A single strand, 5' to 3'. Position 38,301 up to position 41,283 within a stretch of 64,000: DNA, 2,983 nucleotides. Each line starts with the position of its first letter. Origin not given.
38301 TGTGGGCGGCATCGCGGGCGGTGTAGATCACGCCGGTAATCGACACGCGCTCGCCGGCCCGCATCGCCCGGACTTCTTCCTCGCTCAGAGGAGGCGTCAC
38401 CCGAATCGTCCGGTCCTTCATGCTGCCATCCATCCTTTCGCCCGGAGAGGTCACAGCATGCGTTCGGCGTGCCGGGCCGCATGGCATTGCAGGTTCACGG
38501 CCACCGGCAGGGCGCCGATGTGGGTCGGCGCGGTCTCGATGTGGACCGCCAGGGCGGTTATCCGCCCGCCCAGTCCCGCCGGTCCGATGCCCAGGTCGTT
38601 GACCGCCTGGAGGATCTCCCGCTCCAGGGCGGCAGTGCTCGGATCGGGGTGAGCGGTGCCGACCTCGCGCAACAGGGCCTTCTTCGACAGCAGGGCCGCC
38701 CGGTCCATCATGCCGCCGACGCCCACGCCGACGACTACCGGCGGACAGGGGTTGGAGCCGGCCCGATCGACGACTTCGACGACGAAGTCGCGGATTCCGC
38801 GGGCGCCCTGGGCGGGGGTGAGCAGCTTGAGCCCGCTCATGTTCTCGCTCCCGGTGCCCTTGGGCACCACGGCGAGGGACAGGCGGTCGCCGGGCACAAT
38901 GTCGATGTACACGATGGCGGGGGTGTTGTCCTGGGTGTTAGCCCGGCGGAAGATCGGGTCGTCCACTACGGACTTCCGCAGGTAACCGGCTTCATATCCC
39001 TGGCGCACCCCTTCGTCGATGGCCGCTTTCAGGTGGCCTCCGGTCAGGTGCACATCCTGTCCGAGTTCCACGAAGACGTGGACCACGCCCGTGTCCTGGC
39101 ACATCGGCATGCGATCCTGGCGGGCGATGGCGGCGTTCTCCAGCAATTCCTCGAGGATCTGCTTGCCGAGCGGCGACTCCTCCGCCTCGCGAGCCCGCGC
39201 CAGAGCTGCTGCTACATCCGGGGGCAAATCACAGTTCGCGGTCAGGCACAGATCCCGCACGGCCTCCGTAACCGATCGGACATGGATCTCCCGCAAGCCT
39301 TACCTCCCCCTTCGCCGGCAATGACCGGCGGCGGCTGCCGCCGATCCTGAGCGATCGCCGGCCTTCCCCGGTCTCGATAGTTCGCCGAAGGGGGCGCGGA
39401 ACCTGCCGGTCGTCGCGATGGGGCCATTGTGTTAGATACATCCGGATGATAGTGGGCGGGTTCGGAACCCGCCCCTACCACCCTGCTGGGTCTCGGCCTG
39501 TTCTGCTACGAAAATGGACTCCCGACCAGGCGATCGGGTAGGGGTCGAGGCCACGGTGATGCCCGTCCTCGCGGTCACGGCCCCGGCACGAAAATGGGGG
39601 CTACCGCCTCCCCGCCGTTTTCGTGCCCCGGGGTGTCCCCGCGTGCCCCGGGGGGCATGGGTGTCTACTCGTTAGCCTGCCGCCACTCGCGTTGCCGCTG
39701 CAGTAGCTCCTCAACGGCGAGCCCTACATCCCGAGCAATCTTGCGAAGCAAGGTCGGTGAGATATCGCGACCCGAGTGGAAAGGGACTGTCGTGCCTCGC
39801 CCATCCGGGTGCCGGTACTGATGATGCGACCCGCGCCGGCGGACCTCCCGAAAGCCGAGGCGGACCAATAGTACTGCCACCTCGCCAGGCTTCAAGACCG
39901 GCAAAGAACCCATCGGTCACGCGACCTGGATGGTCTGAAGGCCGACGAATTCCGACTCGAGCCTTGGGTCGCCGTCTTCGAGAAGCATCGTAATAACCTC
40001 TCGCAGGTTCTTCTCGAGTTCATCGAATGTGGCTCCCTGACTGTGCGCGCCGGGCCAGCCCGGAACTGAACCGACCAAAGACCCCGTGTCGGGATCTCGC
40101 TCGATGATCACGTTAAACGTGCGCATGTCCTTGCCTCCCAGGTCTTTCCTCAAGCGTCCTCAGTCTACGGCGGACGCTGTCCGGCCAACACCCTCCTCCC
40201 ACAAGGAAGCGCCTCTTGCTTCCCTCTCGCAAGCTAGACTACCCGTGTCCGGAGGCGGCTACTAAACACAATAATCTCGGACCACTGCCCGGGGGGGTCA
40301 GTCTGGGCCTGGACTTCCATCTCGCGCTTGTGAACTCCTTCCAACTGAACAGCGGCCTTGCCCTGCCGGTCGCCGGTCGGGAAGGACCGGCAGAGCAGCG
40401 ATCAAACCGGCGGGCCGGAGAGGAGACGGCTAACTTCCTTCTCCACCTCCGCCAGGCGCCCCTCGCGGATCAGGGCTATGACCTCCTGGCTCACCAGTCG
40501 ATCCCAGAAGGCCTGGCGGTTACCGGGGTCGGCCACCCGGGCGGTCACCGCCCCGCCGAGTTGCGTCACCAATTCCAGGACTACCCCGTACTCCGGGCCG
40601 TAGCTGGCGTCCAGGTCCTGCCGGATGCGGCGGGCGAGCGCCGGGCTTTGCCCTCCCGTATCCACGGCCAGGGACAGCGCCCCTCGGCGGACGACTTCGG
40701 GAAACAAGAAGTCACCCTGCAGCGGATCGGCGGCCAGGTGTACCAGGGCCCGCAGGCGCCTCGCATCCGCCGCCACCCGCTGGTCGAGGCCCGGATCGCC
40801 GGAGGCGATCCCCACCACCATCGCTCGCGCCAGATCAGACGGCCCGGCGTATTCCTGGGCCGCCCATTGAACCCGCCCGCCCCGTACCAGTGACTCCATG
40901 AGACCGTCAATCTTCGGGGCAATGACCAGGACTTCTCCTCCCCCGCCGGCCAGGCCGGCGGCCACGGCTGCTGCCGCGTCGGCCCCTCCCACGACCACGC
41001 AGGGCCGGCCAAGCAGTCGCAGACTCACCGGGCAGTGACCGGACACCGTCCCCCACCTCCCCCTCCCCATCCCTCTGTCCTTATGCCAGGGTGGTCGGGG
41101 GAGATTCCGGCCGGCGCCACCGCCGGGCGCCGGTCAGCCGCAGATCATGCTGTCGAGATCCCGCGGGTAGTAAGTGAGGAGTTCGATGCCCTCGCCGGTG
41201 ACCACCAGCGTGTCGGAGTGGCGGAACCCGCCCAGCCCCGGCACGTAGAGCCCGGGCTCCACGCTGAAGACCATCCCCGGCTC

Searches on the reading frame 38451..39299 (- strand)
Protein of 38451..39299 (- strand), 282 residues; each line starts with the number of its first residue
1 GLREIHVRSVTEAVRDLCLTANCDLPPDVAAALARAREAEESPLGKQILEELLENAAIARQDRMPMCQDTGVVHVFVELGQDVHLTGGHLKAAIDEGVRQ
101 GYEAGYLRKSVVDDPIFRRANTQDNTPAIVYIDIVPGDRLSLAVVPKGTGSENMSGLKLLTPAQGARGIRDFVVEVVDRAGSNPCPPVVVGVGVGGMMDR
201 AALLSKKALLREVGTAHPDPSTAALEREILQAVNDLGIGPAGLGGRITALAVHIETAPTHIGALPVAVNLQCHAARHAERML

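Call 39: search_protein_families(library=pfam, proteins=[window:38451-39299:-], max_evalue=0.0001)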
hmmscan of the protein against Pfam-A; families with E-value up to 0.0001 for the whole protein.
window:38451-39299:- (282 aa): 1 family
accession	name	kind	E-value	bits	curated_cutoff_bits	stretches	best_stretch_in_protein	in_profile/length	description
PF05681.19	Fumerase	-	8e-114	379.9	25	1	11-279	1-268/270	Fumarate hydratase (Fumerase)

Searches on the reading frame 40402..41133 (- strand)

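Call 39: search_protein_families(library=pfam, proteins=[window:40402-41133:-], max_evalue=0.0001)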
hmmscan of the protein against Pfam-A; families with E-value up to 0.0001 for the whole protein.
window:40402-41133:- (243 aa): 3 families
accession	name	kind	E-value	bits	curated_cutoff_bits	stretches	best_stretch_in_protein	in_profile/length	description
PF13241.12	NAD_binding_7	-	1.1e-16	61.7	22.1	1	38-145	3-103/104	Putative NAD(P)-binding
PF10414.14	CysG_dimeriser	-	3.6e-10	39.9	23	1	182-238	2-58/58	Sirohaem synthase dimerisation region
PF14824.11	Sirohm_synth_M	-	3.2e-07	30.1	25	1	150-176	1-27/28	Sirohaem biosynthesis protein central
